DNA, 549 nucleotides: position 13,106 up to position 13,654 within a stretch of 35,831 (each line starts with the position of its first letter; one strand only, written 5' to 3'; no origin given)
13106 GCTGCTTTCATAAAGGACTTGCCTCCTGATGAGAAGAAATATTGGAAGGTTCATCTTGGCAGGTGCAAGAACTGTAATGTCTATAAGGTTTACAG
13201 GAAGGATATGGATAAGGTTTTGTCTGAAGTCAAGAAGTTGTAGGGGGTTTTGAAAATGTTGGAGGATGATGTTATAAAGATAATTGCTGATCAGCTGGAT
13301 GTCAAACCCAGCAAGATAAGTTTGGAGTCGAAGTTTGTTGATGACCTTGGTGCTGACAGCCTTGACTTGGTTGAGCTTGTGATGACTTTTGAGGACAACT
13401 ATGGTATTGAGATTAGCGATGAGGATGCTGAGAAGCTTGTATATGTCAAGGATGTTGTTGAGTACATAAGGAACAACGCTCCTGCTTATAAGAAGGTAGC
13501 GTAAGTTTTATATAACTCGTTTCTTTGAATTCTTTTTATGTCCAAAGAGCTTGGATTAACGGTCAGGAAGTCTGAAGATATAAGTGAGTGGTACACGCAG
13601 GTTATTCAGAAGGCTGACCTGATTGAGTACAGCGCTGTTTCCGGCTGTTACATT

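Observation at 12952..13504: Bacterial-type acyl carrier protein co-transcribed with a six-Cys 'two-CW-like' protein in an archaeal genome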

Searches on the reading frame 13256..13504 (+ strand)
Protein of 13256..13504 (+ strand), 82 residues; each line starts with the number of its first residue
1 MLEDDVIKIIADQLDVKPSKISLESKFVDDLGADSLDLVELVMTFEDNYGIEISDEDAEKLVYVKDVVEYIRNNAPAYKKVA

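Call 3: search_protein_families(library=pfam, proteins=[window:13256-13504:+], max_evalue=0.1)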
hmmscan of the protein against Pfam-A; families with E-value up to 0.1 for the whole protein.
window:13256-13504:+ (82 aa): 5 families
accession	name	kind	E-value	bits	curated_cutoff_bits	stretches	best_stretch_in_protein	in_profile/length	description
PF00550.31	PP-binding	-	5.5e-13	49.4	20.8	1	5-71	2-67/67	Phosphopantetheine attachment site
PF23297.2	ACP_SdgA_C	-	3.8e-05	24.1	27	1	3-74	12-82/95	Highly reducing polyketide synthase sdgA, C-terminal ACP domain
PF14573.12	PP-binding_2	-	0.01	16.5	32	1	8-71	21-84/96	Acyl-carrier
PF07377.18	DUF1493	-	0.026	15.6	21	1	14-58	23-66/108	Protein of unknown function (DUF1493)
PF21409.3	Ski2_beta-barrel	-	0.034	15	27.9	1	41-79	32-68/88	Ski2, beta-barrel domain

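Call 4: search_protein_families(library=ncbifam, proteins=[window:13256-13504:+], max_evalue=0.1)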
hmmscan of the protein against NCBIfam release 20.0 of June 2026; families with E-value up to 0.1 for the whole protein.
window:13256-13504:+ (82 aa): 17 families
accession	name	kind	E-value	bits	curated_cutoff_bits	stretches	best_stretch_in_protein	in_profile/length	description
NF002148.0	PRK00982.1-2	subfamily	1.5e-30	104.9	71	1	2-74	5-77/79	acyl carrier protein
TIGR00517.1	acyl_carrier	equivalog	6.2e-28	96.5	70.45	1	3-74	5-76/77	acyl carrier protein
NF002149.0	PRK00982.1-3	equivalog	5.8e-27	93.4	106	1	2-75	4-77/78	acyl carrier protein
NF002151.0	PRK00982.1-5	equivalog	1.4e-24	86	92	1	4-74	6-76/78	acyl carrier protein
NF002150.0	PRK00982.1-4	subfamily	2.2e-24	85.5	66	1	5-74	9-78/80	acyl carrier protein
NF002147.0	PRK00982.1-1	equivalog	3.1e-17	62.2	84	1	5-74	11-80/83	acyl carrier protein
NF040636.1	AcpM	exception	2.9e-16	59.2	146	1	6-73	10-77/93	meromycolate extension acyl carrier protein AcpM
NF009104.0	PRK12449.1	equivalog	8.3e-16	57.7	70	1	5-73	9-77/80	acyl carrier protein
NF006031.0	PRK08172.1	equivalog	3.3e-11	43.7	76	1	3-73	6-76/82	acyl carrier protein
NF058660.1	cispen_ACP_AmcB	equivalog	1.4e-10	41.2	80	1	3-73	3-77/80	cispentacin biosynthesis acyl carrier protein AmcB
NF005079.0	PRK06508.1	equivalog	4.3e-09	36.6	83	1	4-57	6-59/93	acyl carrier protein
NF003757.0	PRK05350.1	equivalog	5.3e-09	36.1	65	1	5-73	10-78/83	acyl carrier protein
NF004533.0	PRK05883.1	equivalog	1.5e-07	31.1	72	1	3-59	25-81/100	acyl carrier protein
NF006617.0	PRK09184.1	subfamily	3.9e-05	23.6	70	1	2-60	14-77/96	phosphopantetheine-binding protein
NF005480.0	PRK07081.1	equivalog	0.00089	19.2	72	1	14-60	15-60/83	acyl carrier protein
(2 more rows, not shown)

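Call 10: find_homologous_proteins(query=window:13256-13504:+)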
Query window:13256-13504:+ (82 aa): 8000 proteins with E <= 0.001 among 8000 candidates; the best 120 are listed.
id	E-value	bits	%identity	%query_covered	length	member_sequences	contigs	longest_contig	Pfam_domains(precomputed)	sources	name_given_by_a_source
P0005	1.1e-42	161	100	100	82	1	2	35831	PF00550.32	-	-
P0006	2.5e-36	141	85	100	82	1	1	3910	PF00550.32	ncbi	-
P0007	1.1e-32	129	83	100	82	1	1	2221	PF00550.32,PF23297.2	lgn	-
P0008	7.7e-29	117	80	90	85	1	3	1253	PF00550.32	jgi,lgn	-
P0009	3.6e-28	115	72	100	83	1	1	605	PF00550.32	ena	-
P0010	8.8e-24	101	65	96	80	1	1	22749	PF00550.32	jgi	jgi:acyl carrier protein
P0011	3.5e-20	89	66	87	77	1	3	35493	PF00550.32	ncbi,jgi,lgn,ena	-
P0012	6.5e-20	88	62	84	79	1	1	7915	PF00550.32,PF23297.2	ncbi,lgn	-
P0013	7.7e-20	88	62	89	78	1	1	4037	PF00550.32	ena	-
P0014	9.1e-20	88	60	89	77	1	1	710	PF00550.32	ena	-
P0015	9.3e-20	88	59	89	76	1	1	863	PF00550.32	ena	-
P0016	1.3e-19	87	62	89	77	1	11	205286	PF14573.12,PF00550.32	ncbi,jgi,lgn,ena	-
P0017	1.5e-19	87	64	85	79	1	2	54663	PF14573.12,PF00550.32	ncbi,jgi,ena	-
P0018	1.5e-19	87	61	90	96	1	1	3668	PF00550.32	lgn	-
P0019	1.8e-19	87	61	93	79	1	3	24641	PF00550.32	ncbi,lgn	ncbi:MAG: acyl carrier protein [Thermodesulfobacteriota bacterium]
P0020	2.2e-19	87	63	89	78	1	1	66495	PF00550.32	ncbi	-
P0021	2.3e-19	87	59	93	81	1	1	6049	PF00550.32,PF23297.2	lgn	-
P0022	2.3e-19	87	66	89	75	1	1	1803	PF14573.12,PF00550.32,PF23297.2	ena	-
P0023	2.5e-19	87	62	89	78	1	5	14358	PF00550.32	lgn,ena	-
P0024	2.6e-19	87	61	85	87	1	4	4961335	PF00550.32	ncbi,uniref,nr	ncbi:acyl carrier protein [Microbulbifer taiwanensis]|uniref:Acyl carrier protein n=1 Tax=Microbulbi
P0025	2.7e-19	86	63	87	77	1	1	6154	PF00550.32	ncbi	-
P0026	2.8e-19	86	60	95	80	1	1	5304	PF00550.32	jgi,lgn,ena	-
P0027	3.1e-19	86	60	89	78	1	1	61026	PF00550.32,PF23297.2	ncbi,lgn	ncbi:MAG: acyl carrier protein [Desulfobacterales bacterium]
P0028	3.1e-19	86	60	89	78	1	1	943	PF00550.32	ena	-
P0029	3.2e-19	86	63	87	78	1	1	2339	PF00550.32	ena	-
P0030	3.3e-19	86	62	89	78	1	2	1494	PF00550.32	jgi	jgi:acyl carrier protein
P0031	3.6e-19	86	63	89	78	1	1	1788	PF00550.32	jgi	-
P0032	3.6e-19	86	62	89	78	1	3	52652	PF00550.32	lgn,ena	-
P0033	3.9e-19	86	62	89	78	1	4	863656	PF00550.32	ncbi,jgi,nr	ncbi:MAG: acyl carrier protein [Aquificae bacterium]|nr:acyl carrier protein [Aquificota bacterium]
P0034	4.4e-19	86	61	88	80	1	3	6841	PF00550.32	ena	-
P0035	4.6e-19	86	64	90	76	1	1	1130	PF00550.32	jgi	-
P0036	4.9e-19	86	63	87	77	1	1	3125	PF14573.12,PF00550.32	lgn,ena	-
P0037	4.9e-19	86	60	89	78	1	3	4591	PF00550.32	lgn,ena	-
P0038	5.0e-19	86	62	89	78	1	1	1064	PF00550.32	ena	-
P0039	5.0e-19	86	62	89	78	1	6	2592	PF00550.32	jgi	jgi:acyl carrier protein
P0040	5.1e-19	86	59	91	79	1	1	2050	PF00550.32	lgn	-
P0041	5.1e-19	86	62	89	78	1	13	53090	PF00550.32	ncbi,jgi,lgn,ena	-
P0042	5.3e-19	86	62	89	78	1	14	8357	PF00550.32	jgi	jgi:acyl carrier protein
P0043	5.4e-19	86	65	84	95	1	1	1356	PF00550.32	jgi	jgi:acyl carrier protein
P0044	5.6e-19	86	62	89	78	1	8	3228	PF00550.32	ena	-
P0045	5.9e-19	85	62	89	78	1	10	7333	PF00550.32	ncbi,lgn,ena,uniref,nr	ncbi:MAG: acyl carrier protein [Candidatus Fischerbacteria bacterium RBG_13_37_8]|uniref:Acyl carrie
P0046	6.1e-19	85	62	90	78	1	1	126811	PF00550.32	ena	-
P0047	6.1e-19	85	60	89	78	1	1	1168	PF00550.32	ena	-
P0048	6.3e-19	85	59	91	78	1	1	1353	PF00550.32,PF23297.2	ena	-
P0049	6.4e-19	85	62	89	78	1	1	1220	PF00550.32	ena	-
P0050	6.6e-19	85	62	84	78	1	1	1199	PF00550.32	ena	-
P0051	6.6e-19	85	65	83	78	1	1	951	PF00550.32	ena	-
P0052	6.6e-19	85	62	89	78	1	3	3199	PF00550.32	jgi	jgi:acyl carrier protein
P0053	6.8e-19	85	62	89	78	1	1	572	PF00550.32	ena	-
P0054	6.9e-19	85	59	93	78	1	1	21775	PF00550.32,PF23297.2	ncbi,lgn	-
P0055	7.4e-19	85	62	89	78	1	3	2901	PF00550.32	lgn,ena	-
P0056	7.8e-19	85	58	90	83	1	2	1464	PF00550.32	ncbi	-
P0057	8.0e-19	85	62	89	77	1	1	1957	PF00550.32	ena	-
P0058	8.0e-19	85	64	93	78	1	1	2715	PF00550.32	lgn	-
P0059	8.1e-19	85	60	89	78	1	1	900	PF00550.32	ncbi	-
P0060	8.3e-19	85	66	82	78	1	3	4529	PF00550.32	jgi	-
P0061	8.5e-19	85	60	89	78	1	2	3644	PF00550.32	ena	-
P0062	8.7e-19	85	60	89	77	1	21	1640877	PF00550.32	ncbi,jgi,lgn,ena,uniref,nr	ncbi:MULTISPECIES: acyl carrier protein [Sulfurihydrogenibium]|jgi:acyl carrier protein|uniref:Acyl 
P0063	9.1e-19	85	58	89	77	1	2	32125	PF00550.32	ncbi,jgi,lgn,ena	-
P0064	9.3e-19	85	63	87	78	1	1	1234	PF00550.32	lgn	-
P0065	9.7e-19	85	63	89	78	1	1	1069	PF00550.32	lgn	-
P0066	9.9e-19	85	58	93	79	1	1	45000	PF00550.32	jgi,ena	-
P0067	1.0e-18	85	58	90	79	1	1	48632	PF00550.32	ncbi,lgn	-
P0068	1.1e-18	85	62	89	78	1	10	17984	PF00550.32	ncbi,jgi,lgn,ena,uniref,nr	ncbi:MAG: acyl carrier protein [Sulfurihydrogenibium sp.]|jgi:acyl carrier protein|uniref:Acyl carri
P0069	1.1e-18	85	62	89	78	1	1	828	PF00550.32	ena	-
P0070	1.1e-18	85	60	89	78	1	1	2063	PF00550.32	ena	-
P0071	1.1e-18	85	65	83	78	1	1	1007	PF00550.32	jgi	jgi:acyl carrier protein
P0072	1.2e-18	84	62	89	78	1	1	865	PF00550.32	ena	-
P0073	1.2e-18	84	58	95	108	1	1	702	PF00550.32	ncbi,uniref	ncbi:unnamed protein product [marine sediment metagenome]|uniref:Carrier domain-containing protein n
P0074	1.3e-18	84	59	89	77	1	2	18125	PF00550.32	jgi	jgi:acyl carrier protein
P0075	1.3e-18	84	59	89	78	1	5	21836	PF00550.32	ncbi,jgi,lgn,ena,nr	ncbi:MAG: acyl carrier protein [Aquificota bacterium]|jgi:acyl carrier protein|nr:acyl carrier prote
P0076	1.3e-18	84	60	89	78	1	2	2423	PF00550.32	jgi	-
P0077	1.3e-18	84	61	90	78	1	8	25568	PF00550.32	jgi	jgi:acyl carrier protein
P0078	1.4e-18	84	64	84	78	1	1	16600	PF00550.32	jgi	-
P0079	1.4e-18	84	59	89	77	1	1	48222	PF00550.32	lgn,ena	-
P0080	1.4e-18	84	60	89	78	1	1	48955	PF00550.32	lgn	-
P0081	1.4e-18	84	59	89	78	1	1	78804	PF00550.32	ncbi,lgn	-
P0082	1.4e-18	84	63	87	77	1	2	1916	PF00550.32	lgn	-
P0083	1.5e-18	84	60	89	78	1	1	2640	PF00550.32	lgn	-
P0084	1.5e-18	84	60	89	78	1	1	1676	PF00550.32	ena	-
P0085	1.5e-18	84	59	87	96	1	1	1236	PF14573.12,PF00550.32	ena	-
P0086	1.5e-18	84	61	90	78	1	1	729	PF00550.32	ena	-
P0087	1.6e-18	84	62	89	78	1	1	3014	PF00550.32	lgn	-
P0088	1.6e-18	84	60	91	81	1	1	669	PF00550.32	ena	-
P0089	1.6e-18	84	59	91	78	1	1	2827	PF00550.32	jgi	jgi:acyl carrier protein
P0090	1.6e-18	84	62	89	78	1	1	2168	PF00550.32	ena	-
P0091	1.6e-18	84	59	89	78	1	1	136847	PF00550.32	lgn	-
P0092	1.6e-18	84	60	89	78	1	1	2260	PF00550.32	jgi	-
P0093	1.7e-18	84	62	89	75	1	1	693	PF00550.32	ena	-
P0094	1.7e-18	84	59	89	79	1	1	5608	PF14573.12,PF00550.32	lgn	-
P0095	1.7e-18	84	61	82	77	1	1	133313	PF00550.32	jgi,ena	-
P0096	1.7e-18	84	64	85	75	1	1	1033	PF00550.32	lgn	-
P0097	1.8e-18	84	62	84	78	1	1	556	PF00550.32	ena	-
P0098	1.8e-18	84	60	89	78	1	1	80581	PF00550.32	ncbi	-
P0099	1.8e-18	84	60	89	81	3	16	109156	PF00550.32,PF23297.2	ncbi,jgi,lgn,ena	jgi:acyl carrier protein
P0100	1.9e-18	84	59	91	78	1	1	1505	PF00550.32,PF23297.2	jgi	jgi:acyl carrier protein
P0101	2.0e-18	84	60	89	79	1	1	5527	PF00550.32,PF23297.2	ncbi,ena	ncbi:MAG: acyl carrier protein [Thermodesulfobacteriota bacterium]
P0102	2.0e-18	84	60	89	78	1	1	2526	PF00550.32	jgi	jgi:acyl carrier protein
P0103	2.0e-18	84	60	89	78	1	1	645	PF00550.32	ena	-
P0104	2.0e-18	84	63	83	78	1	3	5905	PF00550.32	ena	-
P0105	2.0e-18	84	61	93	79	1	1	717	PF00550.32,PF23297.2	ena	-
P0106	2.0e-18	84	60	89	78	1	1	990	PF00550.32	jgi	-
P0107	2.0e-18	84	60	89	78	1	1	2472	PF00550.32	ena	-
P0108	2.1e-18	84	63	88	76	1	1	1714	PF00550.32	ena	-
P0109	2.1e-18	84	59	91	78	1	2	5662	PF00550.32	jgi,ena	jgi:acyl carrier protein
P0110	2.1e-18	84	61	90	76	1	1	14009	PF00550.32,PF23297.2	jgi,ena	-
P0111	2.1e-18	84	60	89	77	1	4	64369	PF00550.32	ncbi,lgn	-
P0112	2.1e-18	84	65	83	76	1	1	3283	PF00550.32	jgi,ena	jgi:acyl carrier protein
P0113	2.1e-18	84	60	89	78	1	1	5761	PF00550.32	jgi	-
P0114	2.2e-18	84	62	89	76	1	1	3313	PF00550.32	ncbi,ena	-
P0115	2.2e-18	84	70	78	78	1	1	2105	PF00550.32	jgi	-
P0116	2.3e-18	84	66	82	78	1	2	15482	PF00550.32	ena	-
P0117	2.3e-18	84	59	89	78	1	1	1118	PF00550.32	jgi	-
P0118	2.3e-18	84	60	89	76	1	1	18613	PF00550.32,PF23297.2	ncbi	-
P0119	2.3e-18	84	60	89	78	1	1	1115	PF00550.32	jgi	-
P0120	2.4e-18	84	60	89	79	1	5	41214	PF00550.32,PF23297.2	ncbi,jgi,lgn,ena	-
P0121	2.4e-18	84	62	90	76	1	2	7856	PF00550.32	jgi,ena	-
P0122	2.4e-18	83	60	89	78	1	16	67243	PF00550.32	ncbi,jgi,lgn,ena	-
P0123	2.4e-18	83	63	89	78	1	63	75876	PF00550.32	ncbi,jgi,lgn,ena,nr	ncbi:MAG: acyl carrier protein [Candidatus Hydromicrobium sp.]|jgi:acyl carrier protein|nr:acyl carr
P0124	2.4e-18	83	62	84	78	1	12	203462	PF00550.32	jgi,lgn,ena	-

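Call 18: list_cluster_members(proteins=[P0006, P0011, P0012, P0008, P0009, P0010])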
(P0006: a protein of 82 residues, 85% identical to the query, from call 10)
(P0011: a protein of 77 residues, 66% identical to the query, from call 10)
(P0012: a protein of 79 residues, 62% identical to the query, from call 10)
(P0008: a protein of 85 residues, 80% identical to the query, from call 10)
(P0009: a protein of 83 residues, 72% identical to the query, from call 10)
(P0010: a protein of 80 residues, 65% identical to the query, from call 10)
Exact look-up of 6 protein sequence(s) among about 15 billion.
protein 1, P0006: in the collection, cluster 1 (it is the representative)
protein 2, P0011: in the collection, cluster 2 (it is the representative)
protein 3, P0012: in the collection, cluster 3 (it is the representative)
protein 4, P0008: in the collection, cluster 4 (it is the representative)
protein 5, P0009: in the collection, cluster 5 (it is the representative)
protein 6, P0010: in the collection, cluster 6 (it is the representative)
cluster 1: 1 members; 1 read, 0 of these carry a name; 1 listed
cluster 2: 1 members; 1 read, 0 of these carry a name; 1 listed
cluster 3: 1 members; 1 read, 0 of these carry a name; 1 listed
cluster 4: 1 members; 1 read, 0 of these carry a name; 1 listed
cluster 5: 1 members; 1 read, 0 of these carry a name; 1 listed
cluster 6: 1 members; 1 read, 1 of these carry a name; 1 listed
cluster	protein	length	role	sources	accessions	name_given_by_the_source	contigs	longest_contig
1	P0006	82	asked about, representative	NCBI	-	-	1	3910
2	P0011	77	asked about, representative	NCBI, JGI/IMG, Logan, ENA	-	-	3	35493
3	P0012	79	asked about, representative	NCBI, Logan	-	-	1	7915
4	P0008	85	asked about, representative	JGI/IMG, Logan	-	-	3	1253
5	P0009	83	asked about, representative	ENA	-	-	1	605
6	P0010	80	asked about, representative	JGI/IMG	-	acyl carrier protein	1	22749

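Call 19: find_encoding_contigs(protein=P0006, flank=5000, max_places=3)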
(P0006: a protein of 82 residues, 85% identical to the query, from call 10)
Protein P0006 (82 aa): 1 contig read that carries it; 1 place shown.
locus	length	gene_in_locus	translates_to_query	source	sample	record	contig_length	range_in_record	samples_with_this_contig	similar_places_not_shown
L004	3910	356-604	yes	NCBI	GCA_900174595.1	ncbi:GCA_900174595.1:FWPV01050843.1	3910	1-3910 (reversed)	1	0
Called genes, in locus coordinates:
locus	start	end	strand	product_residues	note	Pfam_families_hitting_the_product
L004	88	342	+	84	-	-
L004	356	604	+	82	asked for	PF00550:PP-binding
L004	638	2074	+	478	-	PF00587:tRNA-synt_2b, PF03129:HGTP_anticodon, PF09180:ProRS-C_1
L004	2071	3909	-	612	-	?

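Call 20: find_encoding_contigs(protein=P0011, flank=8000, max_places=3)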
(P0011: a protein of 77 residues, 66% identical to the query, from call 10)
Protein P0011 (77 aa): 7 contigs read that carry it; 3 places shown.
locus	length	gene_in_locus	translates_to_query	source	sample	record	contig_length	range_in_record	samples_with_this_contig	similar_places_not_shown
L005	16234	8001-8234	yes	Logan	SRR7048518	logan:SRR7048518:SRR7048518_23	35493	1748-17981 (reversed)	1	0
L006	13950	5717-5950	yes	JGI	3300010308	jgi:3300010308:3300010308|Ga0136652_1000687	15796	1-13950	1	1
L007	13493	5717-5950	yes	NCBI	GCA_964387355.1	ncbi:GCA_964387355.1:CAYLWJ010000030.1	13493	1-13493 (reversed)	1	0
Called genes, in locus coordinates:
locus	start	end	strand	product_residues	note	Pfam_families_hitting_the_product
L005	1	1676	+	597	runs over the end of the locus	PF02734:Dak2, PF21645:FakA-like_M, PF13684:FakA-like_C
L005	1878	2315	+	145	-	PF03602:Cons_hypoth95, PF05175:MTS (weak)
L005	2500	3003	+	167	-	PF01467:CTP_transf_like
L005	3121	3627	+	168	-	-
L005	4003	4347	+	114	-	PF01783:Ribosomal_L32p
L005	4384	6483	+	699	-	PF02629:CoA_binding, PF13380:CoA_binding_2, PF13607:Succ_CoA_lig, PF00549:Ligase_CoA (faint), PF19045:Ligase_CoA_2, PF13549:ATP-grasp_5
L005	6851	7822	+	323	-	PF02504:FA_synthesis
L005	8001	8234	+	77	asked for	PF00550:PP-binding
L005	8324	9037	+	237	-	PF14622:Ribonucleas_3_3, PF22935:RM44_endonuclase (weak), PF00636:Ribonuclease_3, PF00035:dsrm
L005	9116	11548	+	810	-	PF02463:SMC_N, PF13175:AAA_15, PF13304:AAA_21 (weak), PF13476:AAA_23, PF13555:AAA_29 (weak), PF02463:SMC_N, PF13304:AAA_21 (weak)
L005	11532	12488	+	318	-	PF02881:SRP54_N, PF00448:SRP54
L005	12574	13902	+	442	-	PF02881:SRP54_N, PF13401:AAA_22, PF00448:SRP54, PF02978:SRP_SPB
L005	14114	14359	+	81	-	PF00886:Ribosomal_S16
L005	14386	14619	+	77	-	PF13083:KH_KhpA-B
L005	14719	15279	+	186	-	PF01782:RimM, PF24986:PRC_RimM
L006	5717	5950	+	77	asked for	PF00550:PP-binding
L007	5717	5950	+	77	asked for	PF00550:PP-binding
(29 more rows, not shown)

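Call 61: search_solved_structures(query=window:13256-13504:+, max_evalue=1e-8, show_alignments=2)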
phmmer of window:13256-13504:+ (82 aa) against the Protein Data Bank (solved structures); distinct sequences matched with E-value up to 1e-8: 95 (the best 60 are shown).
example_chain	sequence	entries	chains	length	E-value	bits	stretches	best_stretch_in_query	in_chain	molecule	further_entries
1x3o_A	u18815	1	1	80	5.7e-23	83.8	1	6-72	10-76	acyl carrier protein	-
2ehs_A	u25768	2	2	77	2.8e-22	81.6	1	2-73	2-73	Acyl carrier protein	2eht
8jfg_G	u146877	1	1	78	1.8e-20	75.9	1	3-75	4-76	Acyl carrier protein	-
8jfn_B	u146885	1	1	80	1.9e-20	75.8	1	3-75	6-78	Acyl carrier protein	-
8jfh_E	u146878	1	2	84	2.3e-20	75.6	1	3-75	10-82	Acyl carrier protein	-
4zjb_G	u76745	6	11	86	2.4e-20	75.5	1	3-75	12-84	Acyl carrier protein | Acyl carrier protein,Acyl carrier protein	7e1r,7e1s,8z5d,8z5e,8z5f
5h9g_A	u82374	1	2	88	2.6e-20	75.3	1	3-75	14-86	Acyl carrier protein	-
8jfi_G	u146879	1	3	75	3.2e-20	75.1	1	4-75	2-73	Acyl carrier protein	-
5h9h_A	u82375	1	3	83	8.8e-20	73.7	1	3-75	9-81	Acyl carrier protein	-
1hy8_A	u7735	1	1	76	7.6e-19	70.7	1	5-74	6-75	ACYL CARRIER PROTEIN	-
2x2b_A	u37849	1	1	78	8e-19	70.6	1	5-74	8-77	ACYL CARRIER PROTEIN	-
1f80_D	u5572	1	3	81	3.8e-18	68.5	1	5-74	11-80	ACYL CARRIER PROTEIN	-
2fq0_A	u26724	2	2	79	4e-18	68.4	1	4-74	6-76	acyl carrier protein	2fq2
3gzl_A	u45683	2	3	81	4.3e-18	68.3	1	4-74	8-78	Acyl carrier protein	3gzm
6ihc_G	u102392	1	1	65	6.7e-18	67.7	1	8-70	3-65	holo-form acyl carrier protein (holo-ACP)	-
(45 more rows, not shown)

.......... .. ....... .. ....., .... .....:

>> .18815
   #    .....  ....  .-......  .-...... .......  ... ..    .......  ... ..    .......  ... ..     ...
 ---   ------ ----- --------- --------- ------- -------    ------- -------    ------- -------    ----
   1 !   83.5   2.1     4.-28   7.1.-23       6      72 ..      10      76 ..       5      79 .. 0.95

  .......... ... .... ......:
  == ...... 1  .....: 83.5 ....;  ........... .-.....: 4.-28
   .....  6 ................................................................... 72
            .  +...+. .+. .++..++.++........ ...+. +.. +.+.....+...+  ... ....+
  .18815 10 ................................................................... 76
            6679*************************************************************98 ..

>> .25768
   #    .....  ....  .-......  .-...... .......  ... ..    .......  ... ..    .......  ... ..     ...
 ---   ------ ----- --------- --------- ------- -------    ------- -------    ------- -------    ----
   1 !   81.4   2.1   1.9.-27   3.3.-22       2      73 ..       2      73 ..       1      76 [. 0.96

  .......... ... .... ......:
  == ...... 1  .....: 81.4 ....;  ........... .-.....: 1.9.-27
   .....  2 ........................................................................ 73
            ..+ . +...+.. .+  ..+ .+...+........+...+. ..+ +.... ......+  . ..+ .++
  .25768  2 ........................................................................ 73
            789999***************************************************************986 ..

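Call 76: find_encoding_contigs(protein=window:13256-13504:+, flank=10000, max_places=5)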
Protein window:13256-13504:+ (82 aa): 2 contigs read that carry it; 2 places shown.
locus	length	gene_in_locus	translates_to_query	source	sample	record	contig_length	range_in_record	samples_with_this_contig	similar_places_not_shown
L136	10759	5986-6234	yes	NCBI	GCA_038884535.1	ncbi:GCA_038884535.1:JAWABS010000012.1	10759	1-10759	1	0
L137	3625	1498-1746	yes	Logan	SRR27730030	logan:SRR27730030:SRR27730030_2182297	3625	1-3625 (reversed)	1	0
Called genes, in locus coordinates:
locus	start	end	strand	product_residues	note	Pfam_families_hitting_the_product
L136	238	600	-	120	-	-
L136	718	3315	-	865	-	PF00690:Cation_ATPase_N, PF00122:E1-E2_ATPase, PF00702:Hydrolase, PF13246:Cation_ATPase, PF00689:Cation_ATPase_C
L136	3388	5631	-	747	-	PF01839:FG-GAP, PF13517:FG-GAP_3 (weak), PF01839:FG-GAP, PF19077:Big_13 (weak)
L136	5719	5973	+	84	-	-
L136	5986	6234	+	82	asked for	PF00550:PP-binding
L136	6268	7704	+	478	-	PF00587:tRNA-synt_2b, PF03129:HGTP_anticodon, PF09180:ProRS-C_1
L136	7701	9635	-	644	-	PF01841:Transglut_core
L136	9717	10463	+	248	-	-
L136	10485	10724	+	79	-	-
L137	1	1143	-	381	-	?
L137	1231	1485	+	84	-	-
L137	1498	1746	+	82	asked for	PF00550:PP-binding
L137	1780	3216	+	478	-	PF00587:tRNA-synt_2b, PF03129:HGTP_anticodon, PF09180:ProRS-C_1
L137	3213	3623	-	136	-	?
